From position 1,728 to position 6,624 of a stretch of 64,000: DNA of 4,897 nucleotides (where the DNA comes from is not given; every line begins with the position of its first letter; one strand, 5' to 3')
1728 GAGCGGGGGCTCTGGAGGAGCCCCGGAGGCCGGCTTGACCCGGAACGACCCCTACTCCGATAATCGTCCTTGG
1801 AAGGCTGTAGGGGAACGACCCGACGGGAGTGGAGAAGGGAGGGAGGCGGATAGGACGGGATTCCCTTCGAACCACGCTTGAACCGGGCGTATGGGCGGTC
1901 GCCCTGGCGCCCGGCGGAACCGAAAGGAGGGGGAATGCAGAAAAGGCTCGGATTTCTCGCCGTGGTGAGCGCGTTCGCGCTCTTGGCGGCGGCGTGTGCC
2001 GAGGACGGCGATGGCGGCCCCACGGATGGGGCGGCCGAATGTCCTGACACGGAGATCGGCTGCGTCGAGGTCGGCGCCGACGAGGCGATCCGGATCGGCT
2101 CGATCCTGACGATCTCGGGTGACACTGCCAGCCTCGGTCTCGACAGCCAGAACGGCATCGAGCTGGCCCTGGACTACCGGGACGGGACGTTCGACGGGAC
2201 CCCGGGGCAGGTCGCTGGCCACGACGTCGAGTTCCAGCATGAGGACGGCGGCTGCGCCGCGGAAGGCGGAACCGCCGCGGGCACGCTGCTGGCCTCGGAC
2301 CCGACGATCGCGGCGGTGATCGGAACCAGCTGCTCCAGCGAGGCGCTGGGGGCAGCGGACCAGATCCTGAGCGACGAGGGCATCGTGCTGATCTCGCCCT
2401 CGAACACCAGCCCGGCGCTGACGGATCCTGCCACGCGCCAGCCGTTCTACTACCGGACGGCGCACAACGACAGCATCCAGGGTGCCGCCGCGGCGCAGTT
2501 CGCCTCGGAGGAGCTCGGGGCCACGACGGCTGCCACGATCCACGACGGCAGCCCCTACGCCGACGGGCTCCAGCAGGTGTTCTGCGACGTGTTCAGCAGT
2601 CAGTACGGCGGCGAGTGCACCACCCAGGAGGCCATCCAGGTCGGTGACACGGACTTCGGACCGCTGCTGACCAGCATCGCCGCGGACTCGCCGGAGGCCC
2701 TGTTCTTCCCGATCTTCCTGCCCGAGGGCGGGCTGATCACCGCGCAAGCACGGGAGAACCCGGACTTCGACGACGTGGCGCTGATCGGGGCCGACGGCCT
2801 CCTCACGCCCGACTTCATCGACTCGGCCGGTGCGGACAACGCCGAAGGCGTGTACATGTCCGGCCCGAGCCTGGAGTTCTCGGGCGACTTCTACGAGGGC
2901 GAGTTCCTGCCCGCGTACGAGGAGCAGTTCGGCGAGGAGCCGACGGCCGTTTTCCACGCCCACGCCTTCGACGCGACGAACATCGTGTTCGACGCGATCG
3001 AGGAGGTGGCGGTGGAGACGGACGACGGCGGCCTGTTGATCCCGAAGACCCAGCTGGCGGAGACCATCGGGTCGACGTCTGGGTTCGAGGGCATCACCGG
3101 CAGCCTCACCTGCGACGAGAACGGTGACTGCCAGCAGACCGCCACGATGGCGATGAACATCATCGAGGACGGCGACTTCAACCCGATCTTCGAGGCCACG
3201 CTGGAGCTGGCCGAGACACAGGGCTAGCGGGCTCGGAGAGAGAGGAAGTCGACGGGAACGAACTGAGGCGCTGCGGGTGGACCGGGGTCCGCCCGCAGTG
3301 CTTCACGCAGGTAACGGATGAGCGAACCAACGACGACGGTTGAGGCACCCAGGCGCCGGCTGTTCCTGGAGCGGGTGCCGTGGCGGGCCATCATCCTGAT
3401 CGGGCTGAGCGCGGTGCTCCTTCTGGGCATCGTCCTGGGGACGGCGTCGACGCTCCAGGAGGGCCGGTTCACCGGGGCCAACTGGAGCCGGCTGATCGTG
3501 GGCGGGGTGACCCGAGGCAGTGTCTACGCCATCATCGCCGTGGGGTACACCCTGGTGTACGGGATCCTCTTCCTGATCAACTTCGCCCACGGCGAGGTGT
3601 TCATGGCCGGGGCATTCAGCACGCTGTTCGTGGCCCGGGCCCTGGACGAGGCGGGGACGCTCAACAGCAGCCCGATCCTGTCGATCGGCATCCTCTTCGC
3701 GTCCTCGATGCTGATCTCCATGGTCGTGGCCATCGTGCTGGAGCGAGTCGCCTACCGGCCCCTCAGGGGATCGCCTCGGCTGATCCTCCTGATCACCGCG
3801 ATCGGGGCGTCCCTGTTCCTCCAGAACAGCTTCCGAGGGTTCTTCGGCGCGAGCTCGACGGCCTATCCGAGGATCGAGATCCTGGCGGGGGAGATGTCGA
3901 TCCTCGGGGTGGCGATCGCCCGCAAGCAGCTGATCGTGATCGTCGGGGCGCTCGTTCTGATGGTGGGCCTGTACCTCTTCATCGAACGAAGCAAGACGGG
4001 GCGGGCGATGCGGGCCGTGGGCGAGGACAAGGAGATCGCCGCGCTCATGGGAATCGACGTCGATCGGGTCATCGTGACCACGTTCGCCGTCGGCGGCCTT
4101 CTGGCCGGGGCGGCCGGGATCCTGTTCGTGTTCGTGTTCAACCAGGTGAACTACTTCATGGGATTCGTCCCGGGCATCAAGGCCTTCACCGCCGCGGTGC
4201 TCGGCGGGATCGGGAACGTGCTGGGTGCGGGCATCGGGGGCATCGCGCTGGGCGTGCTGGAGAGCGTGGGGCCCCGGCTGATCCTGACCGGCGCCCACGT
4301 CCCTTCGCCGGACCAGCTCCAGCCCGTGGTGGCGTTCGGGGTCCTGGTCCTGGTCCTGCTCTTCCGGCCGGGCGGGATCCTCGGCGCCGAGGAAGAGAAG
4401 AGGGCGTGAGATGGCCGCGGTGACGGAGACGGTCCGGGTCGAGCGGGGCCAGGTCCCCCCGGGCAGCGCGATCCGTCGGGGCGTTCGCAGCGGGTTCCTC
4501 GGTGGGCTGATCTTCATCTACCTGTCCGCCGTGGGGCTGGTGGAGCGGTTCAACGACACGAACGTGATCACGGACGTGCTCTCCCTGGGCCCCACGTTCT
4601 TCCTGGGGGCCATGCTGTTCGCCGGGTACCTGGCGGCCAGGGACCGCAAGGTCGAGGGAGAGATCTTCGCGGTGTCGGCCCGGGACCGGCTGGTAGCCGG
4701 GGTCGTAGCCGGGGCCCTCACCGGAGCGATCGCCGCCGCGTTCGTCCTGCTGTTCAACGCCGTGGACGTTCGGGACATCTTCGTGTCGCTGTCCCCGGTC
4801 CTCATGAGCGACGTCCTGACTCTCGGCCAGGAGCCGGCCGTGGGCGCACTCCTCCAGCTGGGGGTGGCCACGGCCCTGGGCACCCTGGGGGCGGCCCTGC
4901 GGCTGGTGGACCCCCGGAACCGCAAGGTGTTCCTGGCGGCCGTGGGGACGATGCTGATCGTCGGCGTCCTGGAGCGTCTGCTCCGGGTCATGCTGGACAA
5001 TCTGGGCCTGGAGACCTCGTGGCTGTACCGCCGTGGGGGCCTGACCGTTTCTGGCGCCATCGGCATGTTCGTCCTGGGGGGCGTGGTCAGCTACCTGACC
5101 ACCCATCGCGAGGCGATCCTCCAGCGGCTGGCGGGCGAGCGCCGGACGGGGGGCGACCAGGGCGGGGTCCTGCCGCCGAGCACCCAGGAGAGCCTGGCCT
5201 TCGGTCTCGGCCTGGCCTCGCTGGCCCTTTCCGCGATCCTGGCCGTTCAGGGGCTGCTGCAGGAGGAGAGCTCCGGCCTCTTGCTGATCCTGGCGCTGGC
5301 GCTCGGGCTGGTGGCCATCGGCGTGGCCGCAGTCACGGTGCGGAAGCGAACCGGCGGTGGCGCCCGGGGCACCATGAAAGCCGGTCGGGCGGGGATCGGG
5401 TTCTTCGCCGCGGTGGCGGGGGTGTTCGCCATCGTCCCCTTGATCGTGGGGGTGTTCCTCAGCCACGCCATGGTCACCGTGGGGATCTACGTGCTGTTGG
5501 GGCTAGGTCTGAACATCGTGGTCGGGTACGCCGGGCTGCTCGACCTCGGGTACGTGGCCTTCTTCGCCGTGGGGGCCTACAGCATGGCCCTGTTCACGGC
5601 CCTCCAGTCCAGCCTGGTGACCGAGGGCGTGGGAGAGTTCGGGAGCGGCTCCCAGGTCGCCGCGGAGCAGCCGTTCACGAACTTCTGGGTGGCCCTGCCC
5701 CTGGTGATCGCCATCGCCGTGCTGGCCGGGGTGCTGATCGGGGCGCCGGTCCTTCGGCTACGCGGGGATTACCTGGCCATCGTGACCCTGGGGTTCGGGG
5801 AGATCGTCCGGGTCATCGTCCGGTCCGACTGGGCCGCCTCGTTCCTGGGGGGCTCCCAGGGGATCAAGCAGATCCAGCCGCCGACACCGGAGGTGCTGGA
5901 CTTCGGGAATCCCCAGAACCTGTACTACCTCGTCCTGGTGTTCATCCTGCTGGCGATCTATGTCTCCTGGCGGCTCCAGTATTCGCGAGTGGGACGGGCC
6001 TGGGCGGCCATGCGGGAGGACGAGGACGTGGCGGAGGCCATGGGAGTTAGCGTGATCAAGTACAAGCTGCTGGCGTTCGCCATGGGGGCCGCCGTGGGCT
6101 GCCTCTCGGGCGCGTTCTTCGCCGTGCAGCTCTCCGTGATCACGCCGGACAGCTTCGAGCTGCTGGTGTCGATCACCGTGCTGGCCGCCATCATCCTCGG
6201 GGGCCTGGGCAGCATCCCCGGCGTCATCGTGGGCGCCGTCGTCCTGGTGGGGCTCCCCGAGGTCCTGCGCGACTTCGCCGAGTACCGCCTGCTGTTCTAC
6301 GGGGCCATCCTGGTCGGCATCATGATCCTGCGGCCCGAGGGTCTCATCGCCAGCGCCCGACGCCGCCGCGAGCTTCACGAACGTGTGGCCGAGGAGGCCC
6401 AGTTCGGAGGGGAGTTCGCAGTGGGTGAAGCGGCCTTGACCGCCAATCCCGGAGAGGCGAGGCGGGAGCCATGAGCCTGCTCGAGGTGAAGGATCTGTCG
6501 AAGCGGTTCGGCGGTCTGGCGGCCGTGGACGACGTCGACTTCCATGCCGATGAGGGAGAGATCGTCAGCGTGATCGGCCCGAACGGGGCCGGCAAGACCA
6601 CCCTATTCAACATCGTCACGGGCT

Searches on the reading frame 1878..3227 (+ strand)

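Call 81: search_protein_families(library=pfam, proteins=[window:1878-3227:+], max_evalue=0.00001)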
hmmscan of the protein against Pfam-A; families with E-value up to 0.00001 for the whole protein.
window:1878-3227:+ (449 aa): 2 families
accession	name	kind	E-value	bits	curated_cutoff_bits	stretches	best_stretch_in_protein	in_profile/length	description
PF13458.12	Peripla_BP_6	-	1.7e-31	110.6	31.7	1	71-413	2-323/343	Periplasmic binding protein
PF01094.35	ANF_receptor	-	9.6e-14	51.6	25.4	1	109-422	17-344/353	Receptor family ligand binding region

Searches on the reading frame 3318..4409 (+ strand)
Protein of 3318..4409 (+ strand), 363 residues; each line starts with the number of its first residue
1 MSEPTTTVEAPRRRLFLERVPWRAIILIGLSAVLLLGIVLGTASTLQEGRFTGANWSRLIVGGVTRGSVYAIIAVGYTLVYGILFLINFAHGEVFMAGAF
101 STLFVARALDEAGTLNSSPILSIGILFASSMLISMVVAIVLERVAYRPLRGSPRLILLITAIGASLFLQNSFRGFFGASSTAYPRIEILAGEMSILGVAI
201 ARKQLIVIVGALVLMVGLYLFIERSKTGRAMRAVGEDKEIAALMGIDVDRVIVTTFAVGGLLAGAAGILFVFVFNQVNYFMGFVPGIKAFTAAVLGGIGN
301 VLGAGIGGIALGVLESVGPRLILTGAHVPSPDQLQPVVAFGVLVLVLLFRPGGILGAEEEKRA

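Call 81: search_protein_families(library=pfam, proteins=[window:3318-4409:+], max_evalue=0.00001)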
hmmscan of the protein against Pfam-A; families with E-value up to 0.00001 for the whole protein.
window:3318-4409:+ (363 aa): 1 family
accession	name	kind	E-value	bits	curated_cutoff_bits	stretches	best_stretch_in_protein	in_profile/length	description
PF02653.21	BPD_transp_2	-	4.4e-43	147.8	26.8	1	60-347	2-269/269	Branched-chain amino acid transport system / permease component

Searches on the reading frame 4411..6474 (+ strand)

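Call 81: search_protein_families(library=pfam, proteins=[window:4411-6474:+], max_evalue=0.00001)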
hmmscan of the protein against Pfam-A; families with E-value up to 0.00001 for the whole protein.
window:4411-6474:+ (687 aa): 1 family
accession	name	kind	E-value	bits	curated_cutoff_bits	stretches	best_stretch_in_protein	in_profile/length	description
PF02653.21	BPD_transp_2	-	2.8e-48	164.8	26.8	1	352-638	4-269/269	Branched-chain amino acid transport system / permease component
